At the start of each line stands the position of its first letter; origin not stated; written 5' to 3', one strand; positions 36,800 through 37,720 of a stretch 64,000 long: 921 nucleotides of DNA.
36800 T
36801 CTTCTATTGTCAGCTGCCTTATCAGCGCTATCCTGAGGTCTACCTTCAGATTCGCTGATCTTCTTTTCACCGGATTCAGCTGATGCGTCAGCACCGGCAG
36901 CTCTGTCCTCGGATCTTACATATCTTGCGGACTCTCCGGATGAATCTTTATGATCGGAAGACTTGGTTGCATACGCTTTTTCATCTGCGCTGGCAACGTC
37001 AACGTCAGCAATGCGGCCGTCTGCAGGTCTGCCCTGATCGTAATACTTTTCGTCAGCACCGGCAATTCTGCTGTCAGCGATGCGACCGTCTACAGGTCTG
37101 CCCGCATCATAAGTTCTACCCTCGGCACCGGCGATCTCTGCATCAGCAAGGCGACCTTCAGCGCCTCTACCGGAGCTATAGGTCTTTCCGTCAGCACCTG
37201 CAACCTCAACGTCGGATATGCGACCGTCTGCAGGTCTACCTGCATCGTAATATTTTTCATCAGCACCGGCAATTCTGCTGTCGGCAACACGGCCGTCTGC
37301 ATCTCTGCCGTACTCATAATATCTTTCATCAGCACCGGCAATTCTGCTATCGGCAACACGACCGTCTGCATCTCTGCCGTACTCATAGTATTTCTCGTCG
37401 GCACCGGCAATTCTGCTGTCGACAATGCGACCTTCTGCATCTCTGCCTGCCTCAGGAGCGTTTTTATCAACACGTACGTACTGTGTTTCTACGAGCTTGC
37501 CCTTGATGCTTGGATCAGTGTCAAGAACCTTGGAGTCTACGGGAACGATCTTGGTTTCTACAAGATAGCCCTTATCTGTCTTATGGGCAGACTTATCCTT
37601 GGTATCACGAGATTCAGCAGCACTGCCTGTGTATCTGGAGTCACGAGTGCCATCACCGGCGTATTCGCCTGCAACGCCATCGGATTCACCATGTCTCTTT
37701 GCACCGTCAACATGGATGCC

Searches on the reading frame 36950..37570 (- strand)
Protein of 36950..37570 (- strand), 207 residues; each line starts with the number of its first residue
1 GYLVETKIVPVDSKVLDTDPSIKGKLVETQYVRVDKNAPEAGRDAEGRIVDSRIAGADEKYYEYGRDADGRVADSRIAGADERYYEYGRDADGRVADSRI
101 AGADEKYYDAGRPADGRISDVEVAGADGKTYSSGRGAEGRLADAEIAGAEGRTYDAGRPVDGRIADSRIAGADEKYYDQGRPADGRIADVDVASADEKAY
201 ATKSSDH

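Call 68: predict_structure(alignment_id=A7)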
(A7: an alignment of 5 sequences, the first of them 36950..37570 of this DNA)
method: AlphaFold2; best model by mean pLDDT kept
length: 207 residues; sequences in the alignment: 5
mean_pLDDT: 34.1   pTM: 0.27
mean pLDDT of the five models: 34.1, 34.1, 33.5, 32.7, 28.4
residues with pLDDT >= 90: 0; 70-90: 0; 50-70: 0; < 50: 207
segments of 3 or more residues with pLDDT < 50: 1-207
pLDDT, mean of each block of 10 residues (from residue 1): 31 33 35 35 33 34 33 35 34 37 35 33 35 33 35 36 35 36 35 33 27
secondary structure, 60 per line:
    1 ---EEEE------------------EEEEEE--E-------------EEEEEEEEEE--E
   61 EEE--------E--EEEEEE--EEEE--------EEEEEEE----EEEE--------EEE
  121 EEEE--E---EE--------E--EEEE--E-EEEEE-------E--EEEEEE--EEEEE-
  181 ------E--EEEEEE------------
elements in order: E4-7 E26-31 E48-57 E60-63 E75-80 E83-86 E95-101 E106-109 E118-124 E144-147 E152-156 E167-172 E175-179 E190-195

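Call 83: search_protein_families(library=pfam, proteins=[window:36950-37570:-], max_evalue=10)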
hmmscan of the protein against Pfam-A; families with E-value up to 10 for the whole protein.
window:36950-37570:- (207 aa): 1 family
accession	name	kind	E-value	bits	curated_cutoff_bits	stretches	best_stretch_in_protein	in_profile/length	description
PF05593.20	RHS_repeat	-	2.4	9.1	22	0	121-153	8-38/38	RHS Repeat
